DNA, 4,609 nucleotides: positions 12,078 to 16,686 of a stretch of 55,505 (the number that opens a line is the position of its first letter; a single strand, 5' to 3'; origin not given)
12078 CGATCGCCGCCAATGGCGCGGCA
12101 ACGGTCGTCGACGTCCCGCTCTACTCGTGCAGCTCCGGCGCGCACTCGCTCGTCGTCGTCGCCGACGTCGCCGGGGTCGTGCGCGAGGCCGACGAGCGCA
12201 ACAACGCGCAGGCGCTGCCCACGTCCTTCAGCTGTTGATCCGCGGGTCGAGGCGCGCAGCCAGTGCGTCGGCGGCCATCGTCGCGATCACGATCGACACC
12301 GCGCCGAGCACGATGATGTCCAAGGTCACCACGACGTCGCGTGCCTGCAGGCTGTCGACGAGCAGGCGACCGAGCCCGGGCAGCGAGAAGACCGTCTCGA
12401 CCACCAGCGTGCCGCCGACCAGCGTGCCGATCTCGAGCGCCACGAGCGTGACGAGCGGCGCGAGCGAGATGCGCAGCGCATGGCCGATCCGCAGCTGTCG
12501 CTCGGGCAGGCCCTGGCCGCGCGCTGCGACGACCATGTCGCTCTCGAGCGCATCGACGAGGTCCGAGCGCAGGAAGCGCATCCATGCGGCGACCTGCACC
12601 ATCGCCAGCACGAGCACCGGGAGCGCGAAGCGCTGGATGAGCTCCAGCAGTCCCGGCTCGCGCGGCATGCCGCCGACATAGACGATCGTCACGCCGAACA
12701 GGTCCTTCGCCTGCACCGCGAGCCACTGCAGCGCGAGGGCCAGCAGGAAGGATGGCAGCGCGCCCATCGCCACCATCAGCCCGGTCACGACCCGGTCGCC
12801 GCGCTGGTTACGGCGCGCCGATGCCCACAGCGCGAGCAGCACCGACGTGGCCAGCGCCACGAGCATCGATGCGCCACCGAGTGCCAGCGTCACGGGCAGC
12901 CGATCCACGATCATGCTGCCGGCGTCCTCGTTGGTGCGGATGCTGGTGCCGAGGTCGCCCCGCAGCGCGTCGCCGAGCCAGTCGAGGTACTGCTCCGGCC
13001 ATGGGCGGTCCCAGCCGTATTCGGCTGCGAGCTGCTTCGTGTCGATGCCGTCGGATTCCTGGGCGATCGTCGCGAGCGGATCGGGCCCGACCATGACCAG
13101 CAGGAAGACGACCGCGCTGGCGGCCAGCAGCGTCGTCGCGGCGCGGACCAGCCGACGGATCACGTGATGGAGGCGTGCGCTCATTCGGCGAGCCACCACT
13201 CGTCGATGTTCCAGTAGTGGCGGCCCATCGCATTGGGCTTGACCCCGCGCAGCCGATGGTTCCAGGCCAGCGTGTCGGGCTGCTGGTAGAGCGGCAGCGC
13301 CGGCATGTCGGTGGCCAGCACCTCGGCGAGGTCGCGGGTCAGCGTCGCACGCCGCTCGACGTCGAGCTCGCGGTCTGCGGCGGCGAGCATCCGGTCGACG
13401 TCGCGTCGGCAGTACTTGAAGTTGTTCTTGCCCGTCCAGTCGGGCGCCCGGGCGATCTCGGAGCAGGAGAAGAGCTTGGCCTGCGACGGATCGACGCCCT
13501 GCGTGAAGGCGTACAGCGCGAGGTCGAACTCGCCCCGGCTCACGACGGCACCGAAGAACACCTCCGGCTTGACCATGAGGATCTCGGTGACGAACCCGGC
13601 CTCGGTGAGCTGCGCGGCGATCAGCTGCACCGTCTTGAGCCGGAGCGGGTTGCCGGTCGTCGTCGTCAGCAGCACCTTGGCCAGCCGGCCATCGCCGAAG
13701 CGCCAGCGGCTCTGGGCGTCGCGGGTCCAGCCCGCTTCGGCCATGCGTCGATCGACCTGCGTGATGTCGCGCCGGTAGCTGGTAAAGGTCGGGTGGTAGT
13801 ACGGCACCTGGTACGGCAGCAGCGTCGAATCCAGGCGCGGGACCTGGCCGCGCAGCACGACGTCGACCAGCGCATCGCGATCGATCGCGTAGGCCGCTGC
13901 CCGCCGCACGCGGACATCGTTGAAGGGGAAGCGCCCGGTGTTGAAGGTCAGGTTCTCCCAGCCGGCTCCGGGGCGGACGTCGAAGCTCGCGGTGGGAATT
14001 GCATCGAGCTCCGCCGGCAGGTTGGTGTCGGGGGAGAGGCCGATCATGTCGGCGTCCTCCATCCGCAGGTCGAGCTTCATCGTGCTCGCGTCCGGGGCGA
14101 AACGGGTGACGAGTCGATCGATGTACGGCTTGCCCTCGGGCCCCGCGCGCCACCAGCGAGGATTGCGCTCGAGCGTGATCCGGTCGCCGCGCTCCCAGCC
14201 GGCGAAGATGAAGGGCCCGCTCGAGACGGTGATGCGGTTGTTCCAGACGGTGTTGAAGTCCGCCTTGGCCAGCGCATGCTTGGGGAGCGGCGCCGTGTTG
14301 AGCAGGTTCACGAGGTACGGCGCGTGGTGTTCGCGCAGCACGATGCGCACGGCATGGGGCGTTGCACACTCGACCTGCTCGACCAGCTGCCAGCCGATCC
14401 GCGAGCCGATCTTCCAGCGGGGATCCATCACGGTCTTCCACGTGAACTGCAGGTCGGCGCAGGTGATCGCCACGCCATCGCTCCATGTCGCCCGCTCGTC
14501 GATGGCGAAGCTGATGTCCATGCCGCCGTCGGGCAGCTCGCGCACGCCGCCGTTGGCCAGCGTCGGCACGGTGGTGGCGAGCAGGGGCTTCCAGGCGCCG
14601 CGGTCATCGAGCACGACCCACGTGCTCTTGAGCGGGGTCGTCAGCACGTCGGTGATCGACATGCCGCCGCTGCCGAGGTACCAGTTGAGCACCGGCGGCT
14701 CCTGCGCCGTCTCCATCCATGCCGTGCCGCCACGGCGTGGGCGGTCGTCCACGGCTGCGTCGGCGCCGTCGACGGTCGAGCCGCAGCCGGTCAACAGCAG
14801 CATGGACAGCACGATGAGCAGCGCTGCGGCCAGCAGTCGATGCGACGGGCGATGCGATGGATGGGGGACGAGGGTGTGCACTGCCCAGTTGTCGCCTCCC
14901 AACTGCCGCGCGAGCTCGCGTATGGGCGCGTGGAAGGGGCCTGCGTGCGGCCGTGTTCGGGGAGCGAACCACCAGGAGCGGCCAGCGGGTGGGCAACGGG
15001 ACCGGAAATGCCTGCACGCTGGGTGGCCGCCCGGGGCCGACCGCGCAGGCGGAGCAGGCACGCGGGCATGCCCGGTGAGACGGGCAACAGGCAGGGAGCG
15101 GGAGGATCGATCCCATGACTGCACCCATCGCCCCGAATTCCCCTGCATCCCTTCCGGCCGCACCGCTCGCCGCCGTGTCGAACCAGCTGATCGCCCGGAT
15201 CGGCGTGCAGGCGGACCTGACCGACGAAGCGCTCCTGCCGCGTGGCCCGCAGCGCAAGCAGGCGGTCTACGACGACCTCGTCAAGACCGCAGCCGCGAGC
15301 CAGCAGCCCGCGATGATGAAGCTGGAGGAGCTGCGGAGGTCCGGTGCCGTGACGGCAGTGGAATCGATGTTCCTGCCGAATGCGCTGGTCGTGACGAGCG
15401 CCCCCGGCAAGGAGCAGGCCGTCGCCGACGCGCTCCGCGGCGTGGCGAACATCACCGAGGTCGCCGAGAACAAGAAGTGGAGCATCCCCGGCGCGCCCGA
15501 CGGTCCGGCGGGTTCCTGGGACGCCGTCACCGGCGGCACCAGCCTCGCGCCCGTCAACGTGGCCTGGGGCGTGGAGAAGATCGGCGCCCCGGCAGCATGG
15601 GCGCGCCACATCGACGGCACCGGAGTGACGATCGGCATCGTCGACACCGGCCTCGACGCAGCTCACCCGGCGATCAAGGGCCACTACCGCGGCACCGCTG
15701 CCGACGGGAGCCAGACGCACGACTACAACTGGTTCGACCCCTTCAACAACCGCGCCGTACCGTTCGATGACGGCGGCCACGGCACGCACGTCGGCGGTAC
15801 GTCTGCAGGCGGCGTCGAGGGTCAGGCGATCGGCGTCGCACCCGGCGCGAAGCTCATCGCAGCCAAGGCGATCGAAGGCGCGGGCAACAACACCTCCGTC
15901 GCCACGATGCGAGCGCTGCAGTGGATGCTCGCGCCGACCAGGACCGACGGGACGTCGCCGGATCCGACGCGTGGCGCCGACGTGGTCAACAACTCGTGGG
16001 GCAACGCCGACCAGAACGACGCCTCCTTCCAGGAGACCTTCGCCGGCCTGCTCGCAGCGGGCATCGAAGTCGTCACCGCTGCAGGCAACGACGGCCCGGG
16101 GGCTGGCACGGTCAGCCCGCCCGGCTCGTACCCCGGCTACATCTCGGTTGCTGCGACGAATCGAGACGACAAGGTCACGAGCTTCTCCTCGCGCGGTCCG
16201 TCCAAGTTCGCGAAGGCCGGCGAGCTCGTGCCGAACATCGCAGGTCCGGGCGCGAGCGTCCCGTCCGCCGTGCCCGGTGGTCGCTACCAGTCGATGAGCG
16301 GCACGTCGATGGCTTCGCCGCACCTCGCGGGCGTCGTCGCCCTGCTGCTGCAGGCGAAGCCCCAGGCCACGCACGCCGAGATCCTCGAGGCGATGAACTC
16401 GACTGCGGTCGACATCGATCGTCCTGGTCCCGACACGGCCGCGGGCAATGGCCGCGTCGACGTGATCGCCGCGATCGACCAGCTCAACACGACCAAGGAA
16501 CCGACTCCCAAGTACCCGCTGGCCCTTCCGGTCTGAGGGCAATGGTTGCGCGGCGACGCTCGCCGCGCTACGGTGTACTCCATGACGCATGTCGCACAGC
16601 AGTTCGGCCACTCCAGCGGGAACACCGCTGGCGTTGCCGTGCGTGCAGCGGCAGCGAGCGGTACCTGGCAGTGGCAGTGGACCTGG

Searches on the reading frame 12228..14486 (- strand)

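Call 18: search_protein_families(library=ncbifam, proteins=[window:12228-14486:-], max_evalue=0.00001)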
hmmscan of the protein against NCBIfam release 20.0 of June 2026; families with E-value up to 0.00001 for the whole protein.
window:12228-14486:- (752 aa): 12 families
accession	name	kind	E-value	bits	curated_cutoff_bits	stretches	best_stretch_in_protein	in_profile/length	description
NF045470.1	Opp2B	equivalog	3.2e-59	200.6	350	1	445-750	1-299/300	nickel ABC transporter permease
NF045472.1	Opp4B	equivalog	3.3e-56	190.9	450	1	440-750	3-318/319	oligopeptide ABC transporter permease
NF045469.1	Opp1B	equivalog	7e-52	176.8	380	1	441-750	4-306/307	nickel/cobalt ABC transporter permease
TIGR02789.1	nickel_nikB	equivalog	3.5e-48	164.6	447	1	440-751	3-307/314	nickel ABC transporter permease subunit NikB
NF045471.1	Opp3B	equivalog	1.7e-46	159.1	480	1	441-750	4-302/308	oligopeptide ABC transporter permease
NF007677.0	PRK10352.1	equivalog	4.5e-46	157.4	433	1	440-751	3-307/314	nickel ABC transporter permease subunit NikB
NF011661.0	PRK15081.1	equivalog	3.1e-44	151.7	463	1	439-750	2-303/306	glutathione ABC transporter permease GsiC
NF007008.0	PRK09471.1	equivalog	1e-37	130.3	388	1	439-750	2-304/306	oligopeptide ABC transporter permease OppB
NF008161.0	PRK10914.1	equivalog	1.4e-36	126.4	590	2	613-751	198-336/339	dipeptide ABC transporter permease DppB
NF043081.1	MMSYN1_0165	equivalog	8.6e-24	84.2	350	1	503-751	150-385/388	oligopeptide ABC transporter permease OppB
NF011712.0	PRK15133.1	subfamily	2e-22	79.7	445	1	485-751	88-360/364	microcin C ABC transporter permease YejB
NF011690.0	PRK15110.1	equivalog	3.2e-18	66.2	432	1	499-745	43-308/321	putrescine export ABC transporter permease SapB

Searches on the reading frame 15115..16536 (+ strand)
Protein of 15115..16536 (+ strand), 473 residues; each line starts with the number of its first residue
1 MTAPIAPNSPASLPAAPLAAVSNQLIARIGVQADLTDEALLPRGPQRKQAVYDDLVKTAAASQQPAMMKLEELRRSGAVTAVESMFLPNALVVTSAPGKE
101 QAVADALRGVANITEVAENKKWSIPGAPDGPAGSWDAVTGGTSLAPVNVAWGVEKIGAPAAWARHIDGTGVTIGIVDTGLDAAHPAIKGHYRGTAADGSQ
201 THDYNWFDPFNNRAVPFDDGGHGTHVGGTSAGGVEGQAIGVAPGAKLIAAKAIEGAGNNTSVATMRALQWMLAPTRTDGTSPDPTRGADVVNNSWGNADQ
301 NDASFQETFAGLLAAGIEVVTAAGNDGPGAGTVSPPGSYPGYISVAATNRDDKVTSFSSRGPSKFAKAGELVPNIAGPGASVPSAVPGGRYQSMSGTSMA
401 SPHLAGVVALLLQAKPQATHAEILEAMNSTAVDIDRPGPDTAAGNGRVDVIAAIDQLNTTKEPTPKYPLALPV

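Call 18: search_protein_families(library=ncbifam, proteins=[window:15115-16536:+], max_evalue=0.00001)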
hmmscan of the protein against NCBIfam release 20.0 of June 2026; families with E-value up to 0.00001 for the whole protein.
window:15115-16536:+ (473 aa): 7 families
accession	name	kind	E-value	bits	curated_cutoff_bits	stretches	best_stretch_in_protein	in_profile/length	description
TIGR03921.1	T7SS_mycosin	equivalog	2e-31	109.4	278.75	1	160-463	5-294/353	type VII secretion-associated serine protease mycosin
NF033595.1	denti_PrtP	equivalog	1.4e-22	80.1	300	1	150-463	170-511/606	dentilisin complex serine proteinase subunit PrtP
NF051851.1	AtpSerPepEprS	equivalog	1.5e-18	66.3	1700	2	375-442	281-351/988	autotransporter serine peptidase EprS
NF049966.1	QH_SP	equivalog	9.8e-13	48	165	1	173-432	2-212/219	subtilisin-like serine protease QhpE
NF040809.1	germ_prot_CspBA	exception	1.1e-12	46.5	1250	1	332-413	395-474/1099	bifunctional germination protease/germinant receptor pseudoprotease CspBA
TIGR03895.1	protease_PatA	subfamily_domain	3.5e-11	42.6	421.05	1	286-461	56-232/606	PatA/PatG family cyanobactin maturation protease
NF040553.1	SGO_0316_fam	subfamily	7.3e-11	40.5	1400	1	351-414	650-710/1486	SGO_0316/SGO_0317 family LPXTG-anchored serine peptidase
